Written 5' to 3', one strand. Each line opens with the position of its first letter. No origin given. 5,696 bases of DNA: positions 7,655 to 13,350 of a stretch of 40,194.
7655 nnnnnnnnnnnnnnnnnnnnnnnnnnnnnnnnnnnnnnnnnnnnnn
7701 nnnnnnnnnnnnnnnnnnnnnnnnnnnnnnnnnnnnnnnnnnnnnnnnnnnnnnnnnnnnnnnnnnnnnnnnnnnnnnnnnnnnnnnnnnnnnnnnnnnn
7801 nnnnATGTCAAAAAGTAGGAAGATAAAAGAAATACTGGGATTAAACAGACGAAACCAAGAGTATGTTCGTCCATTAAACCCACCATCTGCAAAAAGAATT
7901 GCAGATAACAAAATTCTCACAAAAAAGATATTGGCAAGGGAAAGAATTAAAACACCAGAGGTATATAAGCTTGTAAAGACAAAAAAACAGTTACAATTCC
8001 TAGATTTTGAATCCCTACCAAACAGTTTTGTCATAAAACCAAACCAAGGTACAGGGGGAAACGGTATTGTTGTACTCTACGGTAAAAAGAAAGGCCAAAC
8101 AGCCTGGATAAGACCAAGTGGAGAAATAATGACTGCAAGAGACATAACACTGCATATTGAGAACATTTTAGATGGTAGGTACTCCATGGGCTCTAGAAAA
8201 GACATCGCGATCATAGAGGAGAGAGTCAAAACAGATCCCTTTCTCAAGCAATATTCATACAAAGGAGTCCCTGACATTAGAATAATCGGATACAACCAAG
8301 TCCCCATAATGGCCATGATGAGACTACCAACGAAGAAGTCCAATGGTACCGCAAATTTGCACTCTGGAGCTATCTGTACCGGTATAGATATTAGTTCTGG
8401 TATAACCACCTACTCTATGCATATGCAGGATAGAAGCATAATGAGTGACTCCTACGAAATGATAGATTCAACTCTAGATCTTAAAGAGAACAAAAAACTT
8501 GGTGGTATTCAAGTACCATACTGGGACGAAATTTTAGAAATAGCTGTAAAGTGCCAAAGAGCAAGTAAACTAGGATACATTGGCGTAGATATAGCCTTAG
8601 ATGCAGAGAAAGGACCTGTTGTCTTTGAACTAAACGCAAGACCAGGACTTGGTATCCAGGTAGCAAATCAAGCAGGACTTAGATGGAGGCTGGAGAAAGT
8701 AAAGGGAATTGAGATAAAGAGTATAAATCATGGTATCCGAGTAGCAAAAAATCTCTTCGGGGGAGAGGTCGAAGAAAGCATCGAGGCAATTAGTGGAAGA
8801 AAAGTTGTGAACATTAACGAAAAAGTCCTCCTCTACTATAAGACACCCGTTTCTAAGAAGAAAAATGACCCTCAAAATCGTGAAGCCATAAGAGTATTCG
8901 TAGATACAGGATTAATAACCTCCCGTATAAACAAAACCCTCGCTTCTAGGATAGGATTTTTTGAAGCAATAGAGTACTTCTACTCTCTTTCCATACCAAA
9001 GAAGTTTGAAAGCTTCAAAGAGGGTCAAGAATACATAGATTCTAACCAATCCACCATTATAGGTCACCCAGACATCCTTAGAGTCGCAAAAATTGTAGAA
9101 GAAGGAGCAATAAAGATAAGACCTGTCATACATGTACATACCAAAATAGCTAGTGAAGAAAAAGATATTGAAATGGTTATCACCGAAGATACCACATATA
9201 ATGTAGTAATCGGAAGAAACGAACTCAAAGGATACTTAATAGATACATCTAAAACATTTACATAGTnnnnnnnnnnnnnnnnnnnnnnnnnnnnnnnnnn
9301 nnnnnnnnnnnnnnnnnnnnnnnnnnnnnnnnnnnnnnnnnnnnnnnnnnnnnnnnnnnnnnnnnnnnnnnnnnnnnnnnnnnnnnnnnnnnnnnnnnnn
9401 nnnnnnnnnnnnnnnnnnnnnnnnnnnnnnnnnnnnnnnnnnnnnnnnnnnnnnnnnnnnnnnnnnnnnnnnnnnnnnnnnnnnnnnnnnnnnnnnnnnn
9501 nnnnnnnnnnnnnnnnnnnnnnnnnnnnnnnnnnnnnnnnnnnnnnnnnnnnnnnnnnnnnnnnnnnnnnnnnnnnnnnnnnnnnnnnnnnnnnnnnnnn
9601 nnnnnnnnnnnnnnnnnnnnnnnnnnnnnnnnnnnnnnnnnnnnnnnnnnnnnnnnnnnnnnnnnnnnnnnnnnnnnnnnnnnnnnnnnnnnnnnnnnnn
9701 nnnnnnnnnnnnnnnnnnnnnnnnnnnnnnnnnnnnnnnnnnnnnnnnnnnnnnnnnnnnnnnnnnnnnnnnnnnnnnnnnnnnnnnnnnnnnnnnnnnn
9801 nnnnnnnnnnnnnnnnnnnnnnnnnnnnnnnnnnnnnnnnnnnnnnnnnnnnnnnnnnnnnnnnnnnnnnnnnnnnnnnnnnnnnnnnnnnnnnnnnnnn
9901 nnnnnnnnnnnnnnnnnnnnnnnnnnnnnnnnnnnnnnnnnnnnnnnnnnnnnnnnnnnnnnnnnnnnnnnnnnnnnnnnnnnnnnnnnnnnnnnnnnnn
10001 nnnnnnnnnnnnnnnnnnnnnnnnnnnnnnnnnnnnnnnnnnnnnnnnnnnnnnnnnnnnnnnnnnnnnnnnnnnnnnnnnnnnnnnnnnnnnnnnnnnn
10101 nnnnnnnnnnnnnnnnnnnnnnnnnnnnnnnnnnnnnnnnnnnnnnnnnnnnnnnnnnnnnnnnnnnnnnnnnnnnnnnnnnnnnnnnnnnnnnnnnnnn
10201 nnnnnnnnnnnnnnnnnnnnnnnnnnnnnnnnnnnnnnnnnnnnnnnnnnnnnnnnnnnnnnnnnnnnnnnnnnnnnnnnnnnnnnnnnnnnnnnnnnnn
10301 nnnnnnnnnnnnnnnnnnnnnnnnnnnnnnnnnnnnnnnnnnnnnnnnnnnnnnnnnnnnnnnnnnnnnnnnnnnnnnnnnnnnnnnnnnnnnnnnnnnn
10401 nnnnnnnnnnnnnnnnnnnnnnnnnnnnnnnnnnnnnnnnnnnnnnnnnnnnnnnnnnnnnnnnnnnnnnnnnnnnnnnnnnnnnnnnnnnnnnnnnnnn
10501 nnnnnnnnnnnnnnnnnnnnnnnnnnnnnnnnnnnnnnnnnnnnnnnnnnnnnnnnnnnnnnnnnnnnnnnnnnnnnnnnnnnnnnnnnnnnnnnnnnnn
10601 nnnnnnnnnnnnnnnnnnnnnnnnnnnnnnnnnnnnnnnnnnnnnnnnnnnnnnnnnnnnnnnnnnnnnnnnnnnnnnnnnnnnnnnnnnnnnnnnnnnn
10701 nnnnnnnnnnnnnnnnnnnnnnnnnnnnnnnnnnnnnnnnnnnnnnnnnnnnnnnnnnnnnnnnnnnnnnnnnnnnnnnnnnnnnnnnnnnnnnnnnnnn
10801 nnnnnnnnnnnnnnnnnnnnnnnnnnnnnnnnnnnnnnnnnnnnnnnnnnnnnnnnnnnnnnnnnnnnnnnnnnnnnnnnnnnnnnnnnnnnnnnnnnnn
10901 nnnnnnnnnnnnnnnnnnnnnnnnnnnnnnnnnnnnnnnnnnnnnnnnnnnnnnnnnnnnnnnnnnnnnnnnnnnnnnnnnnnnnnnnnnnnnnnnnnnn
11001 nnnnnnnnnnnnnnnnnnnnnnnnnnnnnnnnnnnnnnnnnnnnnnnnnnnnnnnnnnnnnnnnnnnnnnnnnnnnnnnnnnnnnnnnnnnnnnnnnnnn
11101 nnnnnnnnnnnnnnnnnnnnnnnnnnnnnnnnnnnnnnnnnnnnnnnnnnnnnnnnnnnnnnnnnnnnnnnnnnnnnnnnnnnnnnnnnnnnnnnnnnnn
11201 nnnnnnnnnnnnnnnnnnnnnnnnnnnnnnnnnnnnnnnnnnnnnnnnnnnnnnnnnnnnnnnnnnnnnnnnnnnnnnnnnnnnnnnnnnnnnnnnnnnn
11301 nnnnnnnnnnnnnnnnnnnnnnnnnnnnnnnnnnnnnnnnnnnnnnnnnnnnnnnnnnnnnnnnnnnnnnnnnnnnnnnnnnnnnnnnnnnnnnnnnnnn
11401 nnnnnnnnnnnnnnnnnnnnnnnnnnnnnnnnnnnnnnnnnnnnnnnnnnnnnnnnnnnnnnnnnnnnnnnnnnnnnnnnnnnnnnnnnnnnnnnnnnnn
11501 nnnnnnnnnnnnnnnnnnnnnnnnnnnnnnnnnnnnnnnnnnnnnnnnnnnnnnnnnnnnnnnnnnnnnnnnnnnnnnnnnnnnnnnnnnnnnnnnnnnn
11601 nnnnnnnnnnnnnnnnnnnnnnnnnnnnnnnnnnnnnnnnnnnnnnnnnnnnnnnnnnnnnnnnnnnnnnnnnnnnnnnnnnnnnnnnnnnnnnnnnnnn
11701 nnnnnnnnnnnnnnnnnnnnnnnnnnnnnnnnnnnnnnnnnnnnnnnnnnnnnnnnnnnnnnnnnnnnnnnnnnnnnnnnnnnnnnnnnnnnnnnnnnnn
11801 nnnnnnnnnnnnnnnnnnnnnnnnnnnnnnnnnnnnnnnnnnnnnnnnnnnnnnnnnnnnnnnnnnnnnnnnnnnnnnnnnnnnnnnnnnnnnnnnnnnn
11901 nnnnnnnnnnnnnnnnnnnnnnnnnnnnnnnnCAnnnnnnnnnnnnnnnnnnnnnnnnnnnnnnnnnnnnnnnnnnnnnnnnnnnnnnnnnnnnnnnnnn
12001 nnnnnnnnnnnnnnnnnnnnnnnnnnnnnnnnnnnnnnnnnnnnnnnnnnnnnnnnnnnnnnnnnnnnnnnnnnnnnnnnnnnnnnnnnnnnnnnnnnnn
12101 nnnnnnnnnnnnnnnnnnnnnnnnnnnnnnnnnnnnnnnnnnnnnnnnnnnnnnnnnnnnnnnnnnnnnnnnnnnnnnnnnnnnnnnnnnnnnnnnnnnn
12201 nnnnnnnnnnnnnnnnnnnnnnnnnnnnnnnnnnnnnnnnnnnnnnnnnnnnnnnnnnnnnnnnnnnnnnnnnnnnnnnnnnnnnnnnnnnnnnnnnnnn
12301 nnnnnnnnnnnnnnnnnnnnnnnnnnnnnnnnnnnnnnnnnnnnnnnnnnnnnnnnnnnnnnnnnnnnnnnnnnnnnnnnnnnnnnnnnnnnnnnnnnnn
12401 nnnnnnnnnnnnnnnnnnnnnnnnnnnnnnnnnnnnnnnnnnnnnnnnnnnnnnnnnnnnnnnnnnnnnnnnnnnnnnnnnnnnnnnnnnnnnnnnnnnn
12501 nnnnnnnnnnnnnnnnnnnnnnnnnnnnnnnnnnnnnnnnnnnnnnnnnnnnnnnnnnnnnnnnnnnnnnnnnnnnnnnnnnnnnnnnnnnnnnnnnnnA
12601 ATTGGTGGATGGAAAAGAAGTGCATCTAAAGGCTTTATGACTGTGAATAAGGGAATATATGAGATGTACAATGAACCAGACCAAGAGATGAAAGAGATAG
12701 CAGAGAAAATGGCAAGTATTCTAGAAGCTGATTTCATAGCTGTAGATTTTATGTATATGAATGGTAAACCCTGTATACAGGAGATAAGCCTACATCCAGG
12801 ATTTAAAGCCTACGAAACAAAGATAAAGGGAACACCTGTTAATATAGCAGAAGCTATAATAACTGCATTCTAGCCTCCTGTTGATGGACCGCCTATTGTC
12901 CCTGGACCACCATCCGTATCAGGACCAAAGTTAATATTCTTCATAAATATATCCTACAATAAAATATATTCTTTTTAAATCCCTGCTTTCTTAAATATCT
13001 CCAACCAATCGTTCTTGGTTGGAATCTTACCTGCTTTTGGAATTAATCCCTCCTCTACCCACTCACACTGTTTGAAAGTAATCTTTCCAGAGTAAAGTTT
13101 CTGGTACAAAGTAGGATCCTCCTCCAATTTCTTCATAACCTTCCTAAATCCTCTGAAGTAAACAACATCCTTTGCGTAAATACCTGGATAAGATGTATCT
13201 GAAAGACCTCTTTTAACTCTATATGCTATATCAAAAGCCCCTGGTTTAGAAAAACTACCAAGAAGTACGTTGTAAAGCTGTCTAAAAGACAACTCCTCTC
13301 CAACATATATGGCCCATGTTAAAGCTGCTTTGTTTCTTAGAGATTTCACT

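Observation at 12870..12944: Unannotated 24-codon Gly/Pro-rich ORF wedged between the ligase operon and the carboxypeptidase gene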

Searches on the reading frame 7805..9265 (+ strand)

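Call 3: search_protein_families(library=pfam, proteins=[window:7805-9265:+], max_evalue=0.01)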
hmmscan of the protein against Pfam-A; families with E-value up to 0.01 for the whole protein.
window:7805-9265:+ (486 aa): 7 families
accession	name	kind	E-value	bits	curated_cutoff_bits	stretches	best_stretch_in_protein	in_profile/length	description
PF14397.11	ATPgrasp_ST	-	1e-68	232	31.4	1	15-300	1-277/278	Sugar-transfer associated ATP-grasp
PF08443.16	RimK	-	8e-13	48.9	21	1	240-283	128-170/188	RimK-like ATP-grasp domain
PF02655.19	ATP-grasp_3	-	2.7e-08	34.5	23.2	1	33-98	1-57/160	ATP-grasp domain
PF14398.11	ATPgrasp_YheCD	-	2.5e-06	27.4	26.8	0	252-283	199-230/255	YheC/D like ATP-grasp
PF01071.24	GARS_A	-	0.0036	17.6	27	0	35-99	2-65/194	Phosphoribosylglycinamide synthetase, ATP-grasp (A) domain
PF14305.11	ATPgrasp_TupA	-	0.0061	16.5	25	0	34-90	19-74/241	TupA-like ATPgrasp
PF02955.21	GSH-S_ATP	-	0.0064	16.4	23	0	59-97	18-56/175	Prokaryotic glutathione synthetase, ATP-grasp domain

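Call 55: search_protein_families(library=ncbifam, proteins=[window:7805-9265:+], max_evalue=0.001)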
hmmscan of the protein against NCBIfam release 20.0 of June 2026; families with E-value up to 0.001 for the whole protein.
window:7805-9265:+ (486 aa): 15 families
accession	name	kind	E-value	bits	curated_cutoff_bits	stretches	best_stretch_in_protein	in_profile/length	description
TIGR02291.1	rimK_rel_E_lig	hypoth_equivalog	3e-84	282.7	314.2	1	6-301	8-291/317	alpha-L-glutamate ligase-like protein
TIGR00768.1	rimK_fam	subfamily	1e-15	57.8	143.4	2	17-97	69-147/276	RimK family alpha-L-glutamate ligase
NF040720.1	MptN_Meth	equivalog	1.4e-11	44.1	350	1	21-202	87-233/291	tetrahydromethanopterin:alpha-L-glutamate ligase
NF053643.1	Ddl_archaea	equivalog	3.9e-07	29.4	500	1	27-94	98-161/367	putative pseudomurein biosynthesis ATP-grasp protein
TIGR02144.1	LysX_arch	equivalog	4.9e-07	29.1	275.6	0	236-279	208-253/281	lysine biosynthesis protein LysX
TIGR02068.2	cya_phycin_syn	equivalog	5.6e-06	24.6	850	1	30-91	208-267/862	cyanophycin synthetase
NF002378.0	PRK01372.1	subfamily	2.6e-05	23.1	243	0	32-101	97-163/305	D-alanine--D-alanine ligase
NF007764.0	PRK10446.1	equivalog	4.2e-05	23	331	1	244-285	230-271/300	30S ribosomal protein S6--L-glutamate ligase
TIGR04443.1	F420_CofF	equivalog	5.6e-05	22.3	300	0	240-281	219-259/283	coenzyme gamma-F420-2:alpha-L-glutamate ligase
NF010623.0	PRK14016.1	subfamily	5.6e-05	21.5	877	0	29-90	208-267/871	cyanophycin synthetase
TIGR03103.1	trio_acet_GNAT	equivalog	0.00011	20.9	569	0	29-90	291-349/547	N-acetylglutaminylglutamine synthetase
NF002688.0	PRK02471.1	equivalog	0.00013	20.5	425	1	32-124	486-575/756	bifunctional glutamate--cysteine ligase GshA/glutathione synthetase GshB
TIGR00877.1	purD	equivalog_domain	0.00026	19.9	288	0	29-100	98-168/425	phosphoribosylamine--glycine ligase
TIGR04356.1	grasp_GAK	hypoth_equivalog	0.00028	20.1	300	1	241-281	224-263/287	GAK system ATP-grasp enzyme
NF009405.0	PRK12767.1-4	equivalog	0.00029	19.9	390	0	31-97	108-169/320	carbamoyl phosphate synthase-like protein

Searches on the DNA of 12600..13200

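Call 6: search_rna_families(source=window, start=12600, end=13200, threshold=evalue, max_evalue=10)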
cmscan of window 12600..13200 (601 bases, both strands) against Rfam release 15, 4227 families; matches with E-value up to 10: 3.
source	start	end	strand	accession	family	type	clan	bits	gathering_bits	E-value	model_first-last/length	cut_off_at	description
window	12648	12771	+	RF01871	MALAT1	Gene; lncRNA;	-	19.6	70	4.9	1-95/95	no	Metastasis associated lung adenocarcinoma transcript 1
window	12920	12984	-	RF03225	mir-2763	Gene; miRNA;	-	15.4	50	5.2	1-83/83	no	mir-2763 microRNA precursor family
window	12817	12906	+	RF01576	DdR8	Gene; snRNA; snoRNA; CD-box;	-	15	80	4.9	1-88/88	no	D. discoideum snoRNA DdR8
